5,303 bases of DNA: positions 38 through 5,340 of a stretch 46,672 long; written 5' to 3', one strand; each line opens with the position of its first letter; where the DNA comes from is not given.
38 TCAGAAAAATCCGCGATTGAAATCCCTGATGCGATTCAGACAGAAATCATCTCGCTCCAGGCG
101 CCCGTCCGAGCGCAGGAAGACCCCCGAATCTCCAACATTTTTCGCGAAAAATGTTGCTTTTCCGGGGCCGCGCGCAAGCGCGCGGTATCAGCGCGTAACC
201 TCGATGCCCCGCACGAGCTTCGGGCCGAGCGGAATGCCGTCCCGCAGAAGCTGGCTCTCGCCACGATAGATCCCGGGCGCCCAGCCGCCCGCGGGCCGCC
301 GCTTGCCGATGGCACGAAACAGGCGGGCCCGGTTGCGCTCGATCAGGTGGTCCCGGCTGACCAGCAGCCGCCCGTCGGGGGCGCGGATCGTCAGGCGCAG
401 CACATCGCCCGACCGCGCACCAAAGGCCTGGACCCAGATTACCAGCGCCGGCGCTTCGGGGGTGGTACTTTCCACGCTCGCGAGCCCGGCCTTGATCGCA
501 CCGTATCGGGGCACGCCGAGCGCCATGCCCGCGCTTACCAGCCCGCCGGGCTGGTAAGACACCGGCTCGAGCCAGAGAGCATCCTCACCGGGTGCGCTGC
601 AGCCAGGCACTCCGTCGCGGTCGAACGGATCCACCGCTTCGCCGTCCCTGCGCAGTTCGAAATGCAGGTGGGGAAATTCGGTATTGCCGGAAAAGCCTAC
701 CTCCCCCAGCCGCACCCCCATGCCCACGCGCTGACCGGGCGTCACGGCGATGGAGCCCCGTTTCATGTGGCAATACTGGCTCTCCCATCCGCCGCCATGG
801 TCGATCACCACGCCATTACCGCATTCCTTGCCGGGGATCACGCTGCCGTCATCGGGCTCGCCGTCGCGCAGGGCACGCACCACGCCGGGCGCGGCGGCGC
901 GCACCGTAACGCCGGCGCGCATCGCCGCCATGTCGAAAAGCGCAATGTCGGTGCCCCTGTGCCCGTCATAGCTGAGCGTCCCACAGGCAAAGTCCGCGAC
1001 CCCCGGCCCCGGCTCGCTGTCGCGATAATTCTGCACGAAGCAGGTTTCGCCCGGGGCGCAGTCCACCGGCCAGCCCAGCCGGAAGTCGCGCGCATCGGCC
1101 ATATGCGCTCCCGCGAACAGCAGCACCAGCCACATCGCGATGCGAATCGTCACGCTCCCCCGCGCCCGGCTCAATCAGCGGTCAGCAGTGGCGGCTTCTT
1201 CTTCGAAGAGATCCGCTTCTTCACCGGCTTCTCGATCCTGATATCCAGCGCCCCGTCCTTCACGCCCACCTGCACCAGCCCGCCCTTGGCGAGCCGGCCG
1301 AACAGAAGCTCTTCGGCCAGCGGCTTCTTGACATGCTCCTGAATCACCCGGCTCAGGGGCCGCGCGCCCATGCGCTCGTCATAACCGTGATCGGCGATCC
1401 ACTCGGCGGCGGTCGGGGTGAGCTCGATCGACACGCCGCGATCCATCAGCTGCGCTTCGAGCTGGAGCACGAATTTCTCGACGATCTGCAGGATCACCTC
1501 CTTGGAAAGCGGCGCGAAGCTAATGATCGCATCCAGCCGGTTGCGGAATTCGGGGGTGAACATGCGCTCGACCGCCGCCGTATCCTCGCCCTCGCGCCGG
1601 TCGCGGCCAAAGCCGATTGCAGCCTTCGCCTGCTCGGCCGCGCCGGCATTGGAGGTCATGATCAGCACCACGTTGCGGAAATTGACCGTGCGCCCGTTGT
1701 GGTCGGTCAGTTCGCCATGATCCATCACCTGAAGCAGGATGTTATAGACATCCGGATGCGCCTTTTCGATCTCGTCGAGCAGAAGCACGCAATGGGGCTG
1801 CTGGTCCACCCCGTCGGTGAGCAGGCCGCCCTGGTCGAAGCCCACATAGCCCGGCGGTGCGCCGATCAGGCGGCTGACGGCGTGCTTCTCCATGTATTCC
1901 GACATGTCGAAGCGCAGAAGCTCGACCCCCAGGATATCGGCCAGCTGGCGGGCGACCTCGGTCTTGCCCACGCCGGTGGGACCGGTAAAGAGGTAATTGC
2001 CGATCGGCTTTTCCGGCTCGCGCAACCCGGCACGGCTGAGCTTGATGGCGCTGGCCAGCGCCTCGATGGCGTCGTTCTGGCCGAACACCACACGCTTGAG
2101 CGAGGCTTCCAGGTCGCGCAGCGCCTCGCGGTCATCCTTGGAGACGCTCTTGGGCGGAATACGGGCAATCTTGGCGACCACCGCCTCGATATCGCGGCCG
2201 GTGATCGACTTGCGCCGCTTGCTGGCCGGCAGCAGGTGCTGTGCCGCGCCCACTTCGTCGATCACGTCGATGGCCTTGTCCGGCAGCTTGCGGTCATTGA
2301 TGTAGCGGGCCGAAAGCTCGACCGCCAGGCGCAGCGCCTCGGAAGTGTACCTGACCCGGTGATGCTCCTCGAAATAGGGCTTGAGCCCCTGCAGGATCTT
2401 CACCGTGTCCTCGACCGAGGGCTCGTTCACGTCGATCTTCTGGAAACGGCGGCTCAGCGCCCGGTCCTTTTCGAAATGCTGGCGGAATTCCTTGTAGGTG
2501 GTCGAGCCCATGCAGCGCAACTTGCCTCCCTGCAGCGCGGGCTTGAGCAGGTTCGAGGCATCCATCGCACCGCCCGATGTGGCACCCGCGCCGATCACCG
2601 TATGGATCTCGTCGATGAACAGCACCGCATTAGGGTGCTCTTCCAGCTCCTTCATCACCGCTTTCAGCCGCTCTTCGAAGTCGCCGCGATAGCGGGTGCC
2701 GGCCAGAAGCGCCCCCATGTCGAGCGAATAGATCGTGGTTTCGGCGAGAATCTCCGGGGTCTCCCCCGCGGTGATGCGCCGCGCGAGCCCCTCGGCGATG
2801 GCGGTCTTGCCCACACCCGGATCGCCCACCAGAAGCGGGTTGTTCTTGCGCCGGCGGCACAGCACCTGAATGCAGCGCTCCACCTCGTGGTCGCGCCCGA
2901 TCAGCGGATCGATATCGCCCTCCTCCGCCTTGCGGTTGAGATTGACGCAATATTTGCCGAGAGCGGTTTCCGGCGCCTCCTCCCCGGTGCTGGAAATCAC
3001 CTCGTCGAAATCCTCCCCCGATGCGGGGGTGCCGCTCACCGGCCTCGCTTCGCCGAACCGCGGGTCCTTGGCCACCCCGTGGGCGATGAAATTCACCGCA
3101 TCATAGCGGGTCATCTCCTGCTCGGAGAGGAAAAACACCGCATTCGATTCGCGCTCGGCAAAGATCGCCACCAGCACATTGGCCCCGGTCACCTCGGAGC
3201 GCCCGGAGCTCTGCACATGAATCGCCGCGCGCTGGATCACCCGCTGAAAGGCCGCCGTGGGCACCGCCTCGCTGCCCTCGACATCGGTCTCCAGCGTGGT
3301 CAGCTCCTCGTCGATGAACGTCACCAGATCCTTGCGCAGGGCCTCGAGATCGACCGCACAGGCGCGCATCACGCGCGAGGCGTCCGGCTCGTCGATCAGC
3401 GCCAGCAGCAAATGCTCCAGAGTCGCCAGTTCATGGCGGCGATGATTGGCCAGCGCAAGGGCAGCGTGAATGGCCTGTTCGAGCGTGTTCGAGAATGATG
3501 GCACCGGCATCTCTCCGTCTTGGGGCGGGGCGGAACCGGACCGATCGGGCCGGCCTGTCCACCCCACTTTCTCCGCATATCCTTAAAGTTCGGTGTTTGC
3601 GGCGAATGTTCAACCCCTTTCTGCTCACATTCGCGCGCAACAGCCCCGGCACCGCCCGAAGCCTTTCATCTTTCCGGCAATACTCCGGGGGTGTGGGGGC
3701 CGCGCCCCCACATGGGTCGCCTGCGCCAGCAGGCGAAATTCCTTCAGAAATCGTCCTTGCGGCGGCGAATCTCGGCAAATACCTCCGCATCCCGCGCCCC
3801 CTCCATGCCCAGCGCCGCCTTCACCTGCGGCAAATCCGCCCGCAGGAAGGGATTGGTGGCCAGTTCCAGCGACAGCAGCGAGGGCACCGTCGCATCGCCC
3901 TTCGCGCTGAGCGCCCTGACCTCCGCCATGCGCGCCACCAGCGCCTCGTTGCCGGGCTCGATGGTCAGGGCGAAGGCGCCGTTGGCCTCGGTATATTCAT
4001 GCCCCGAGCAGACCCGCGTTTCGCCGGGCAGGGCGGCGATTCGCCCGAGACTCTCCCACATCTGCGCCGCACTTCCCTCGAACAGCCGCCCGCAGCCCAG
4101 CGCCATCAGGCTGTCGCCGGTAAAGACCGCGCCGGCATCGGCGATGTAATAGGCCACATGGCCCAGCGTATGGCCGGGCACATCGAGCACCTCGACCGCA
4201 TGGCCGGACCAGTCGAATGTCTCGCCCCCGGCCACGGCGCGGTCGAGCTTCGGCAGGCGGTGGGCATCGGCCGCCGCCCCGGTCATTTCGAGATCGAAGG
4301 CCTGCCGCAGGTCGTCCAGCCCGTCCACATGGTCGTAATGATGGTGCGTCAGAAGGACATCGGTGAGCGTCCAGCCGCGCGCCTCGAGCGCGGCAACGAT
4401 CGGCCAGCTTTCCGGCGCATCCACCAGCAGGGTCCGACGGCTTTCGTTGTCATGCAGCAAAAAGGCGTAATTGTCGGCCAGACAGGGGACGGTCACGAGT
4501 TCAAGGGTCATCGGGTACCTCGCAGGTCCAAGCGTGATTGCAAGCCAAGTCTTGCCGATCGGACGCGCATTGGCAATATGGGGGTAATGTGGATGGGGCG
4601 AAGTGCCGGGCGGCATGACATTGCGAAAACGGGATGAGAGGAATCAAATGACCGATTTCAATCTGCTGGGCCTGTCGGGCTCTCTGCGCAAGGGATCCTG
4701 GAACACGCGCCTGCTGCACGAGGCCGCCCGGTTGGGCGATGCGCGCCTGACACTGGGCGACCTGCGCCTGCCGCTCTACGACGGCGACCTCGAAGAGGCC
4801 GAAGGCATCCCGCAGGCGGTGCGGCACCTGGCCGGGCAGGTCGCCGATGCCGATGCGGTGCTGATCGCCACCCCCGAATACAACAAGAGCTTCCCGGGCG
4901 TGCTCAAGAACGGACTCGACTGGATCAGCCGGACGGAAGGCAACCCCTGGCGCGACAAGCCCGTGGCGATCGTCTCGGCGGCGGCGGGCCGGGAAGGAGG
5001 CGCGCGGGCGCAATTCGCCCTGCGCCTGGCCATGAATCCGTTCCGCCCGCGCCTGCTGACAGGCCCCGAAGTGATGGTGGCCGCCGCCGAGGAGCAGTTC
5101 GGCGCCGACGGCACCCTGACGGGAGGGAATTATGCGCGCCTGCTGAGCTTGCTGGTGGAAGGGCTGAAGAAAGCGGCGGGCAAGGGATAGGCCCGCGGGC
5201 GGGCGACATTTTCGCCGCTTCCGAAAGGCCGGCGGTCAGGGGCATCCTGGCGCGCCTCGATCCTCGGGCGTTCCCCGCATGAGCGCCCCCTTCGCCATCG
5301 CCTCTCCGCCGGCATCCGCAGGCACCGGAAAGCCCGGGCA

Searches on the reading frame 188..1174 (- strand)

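Call 16: search_protein_families(library=pfam, proteins=[window:188-1174:-], max_evalue=0.001)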
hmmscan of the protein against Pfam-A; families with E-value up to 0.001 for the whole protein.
window:188-1174:- (328 aa): 1 family
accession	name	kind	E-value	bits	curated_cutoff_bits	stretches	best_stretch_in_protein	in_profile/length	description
PF01551.29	Peptidase_M23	-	2e-20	73.2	28.7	1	72-183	3-96/96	Peptidase family M23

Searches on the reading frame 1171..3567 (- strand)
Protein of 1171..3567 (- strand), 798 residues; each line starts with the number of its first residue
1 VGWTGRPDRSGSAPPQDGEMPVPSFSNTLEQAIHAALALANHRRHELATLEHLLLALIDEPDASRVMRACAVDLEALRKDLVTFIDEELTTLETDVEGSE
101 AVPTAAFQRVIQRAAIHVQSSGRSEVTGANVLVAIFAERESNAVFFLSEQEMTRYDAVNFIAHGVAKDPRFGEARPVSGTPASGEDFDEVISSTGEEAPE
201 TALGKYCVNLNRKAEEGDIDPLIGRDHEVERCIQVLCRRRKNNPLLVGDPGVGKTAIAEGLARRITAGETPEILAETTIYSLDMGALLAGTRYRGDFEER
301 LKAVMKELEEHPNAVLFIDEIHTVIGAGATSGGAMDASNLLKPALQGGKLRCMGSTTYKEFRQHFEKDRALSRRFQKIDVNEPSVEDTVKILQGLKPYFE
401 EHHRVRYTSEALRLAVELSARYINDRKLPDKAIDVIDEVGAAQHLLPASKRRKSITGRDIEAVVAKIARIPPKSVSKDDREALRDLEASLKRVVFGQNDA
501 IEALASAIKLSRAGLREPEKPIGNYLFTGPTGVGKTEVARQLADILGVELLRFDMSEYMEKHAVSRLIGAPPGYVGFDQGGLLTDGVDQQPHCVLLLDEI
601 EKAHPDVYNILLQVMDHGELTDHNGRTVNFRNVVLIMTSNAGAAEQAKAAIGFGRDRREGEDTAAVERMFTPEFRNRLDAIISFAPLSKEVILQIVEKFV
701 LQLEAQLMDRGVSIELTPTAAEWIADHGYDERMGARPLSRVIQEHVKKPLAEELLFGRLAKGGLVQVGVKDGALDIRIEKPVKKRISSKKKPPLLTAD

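Call 16: search_protein_families(library=pfam, proteins=[window:1171-3567:-], max_evalue=0.001)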
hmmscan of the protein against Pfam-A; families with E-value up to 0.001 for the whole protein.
window:1171-3567:- (798 aa): 26 families (the best 25 are shown)
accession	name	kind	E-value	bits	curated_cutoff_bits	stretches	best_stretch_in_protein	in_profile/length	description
PF07724.20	AAA_2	-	9.1e-64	214.9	27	1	520-681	1-166/166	AAA domain (Cdc48 subfamily)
PF00004.35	AAA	-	9.2e-28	97.7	21.2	2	245-375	2-123/131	ATPase family associated with various cellular activities (AAA)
PF17871.7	AAA_lid_9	-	3.3e-27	94.9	22.8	1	384-486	1-100/104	AAA lid domain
PF10431.15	ClpB_D2-small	-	1.1e-26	93.2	21.9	1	687-767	1-81/81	C-terminal, D2-small domain, of ClpB protein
PF07728.20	AAA_5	-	2.7e-21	76.5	22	2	526-643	3-125/139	AAA domain (dynein-related subfamily)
PF13401.12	AAA_22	-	1.1e-11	45.6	27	1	524-616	7-109/130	AAA domain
PF13191.12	AAA_16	-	1.2e-11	45.9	32.6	1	221-268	1-51/167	AAA ATPase domain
PF02861.25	Clp_N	-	8.4e-11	42.3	20.7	1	36-85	1-52/53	Clp amino terminal domain, pathogenicity island component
PF00158.32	Sigma54_activat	-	2.7e-09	37.4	20.2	1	524-645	24-147/168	Sigma-54 interaction domain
PF05496.18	RuvB_N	-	2.2e-08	34.5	27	0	496-550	11-61/159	Holliday junction DNA helicase RuvB P-loop domain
PF01078.27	Mg_chelatase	-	3.8e-08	33.4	20.3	0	242-283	23-64/207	Magnesium chelatase, subunit ChlI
PF13238.12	AAA_18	-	2e-07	32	29.4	0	245-320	2-79/128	AAA domain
PF05621.17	TniB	-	4e-07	30.1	22.4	1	230-381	24-185/189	Bacterial TniB protein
PF13173.12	AAA_14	-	3.1e-06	27.7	27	0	246-330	7-80/129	AAA domain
PF07726.17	AAA_3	-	3.7e-06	27.3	27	0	526-639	3-110/131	ATPase family associated with various cellular activities (AAA)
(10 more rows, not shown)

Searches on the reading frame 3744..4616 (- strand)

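Call 16: search_protein_families(library=pfam, proteins=[window:3744-4616:-], max_evalue=0.001)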
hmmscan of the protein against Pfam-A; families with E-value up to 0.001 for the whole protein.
window:3744-4616:- (290 aa): 3 families
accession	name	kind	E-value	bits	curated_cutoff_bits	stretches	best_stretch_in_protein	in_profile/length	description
PF16123.11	HAGH_C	-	2.6e-25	89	25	1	207-290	1-83/83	Hydroxyacylglutathione hydrolase C-terminus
PF00753.33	Lactamase_B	-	2.7e-18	67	22.7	1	60-206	15-196/196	Metallo-beta-lactamase superfamily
PF12706.13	Lactamase_B_2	-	7.5e-05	22.9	27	1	84-108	31-54/200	Beta-lactamase superfamily domain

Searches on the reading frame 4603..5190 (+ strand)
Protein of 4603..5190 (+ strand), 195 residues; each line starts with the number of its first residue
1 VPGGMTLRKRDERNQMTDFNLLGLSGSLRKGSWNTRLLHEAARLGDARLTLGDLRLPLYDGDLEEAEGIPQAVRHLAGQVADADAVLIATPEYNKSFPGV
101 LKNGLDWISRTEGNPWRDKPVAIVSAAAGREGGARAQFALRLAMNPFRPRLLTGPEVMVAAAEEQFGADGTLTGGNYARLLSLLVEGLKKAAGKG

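Call 16: search_protein_families(library=pfam, proteins=[window:4603-5190:+], max_evalue=0.001)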
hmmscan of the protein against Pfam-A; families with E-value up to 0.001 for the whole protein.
window:4603-5190:+ (195 aa): 2 families
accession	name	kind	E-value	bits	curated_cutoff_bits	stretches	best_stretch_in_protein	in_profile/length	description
PF03358.20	FMN_red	-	1.8e-37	128.7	24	1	20-162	2-150/152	NADPH-dependent FMN reductase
PF02525.22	Flavodoxin_2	-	2.8e-05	24.4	27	1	36-131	23-138/198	Flavodoxin-like fold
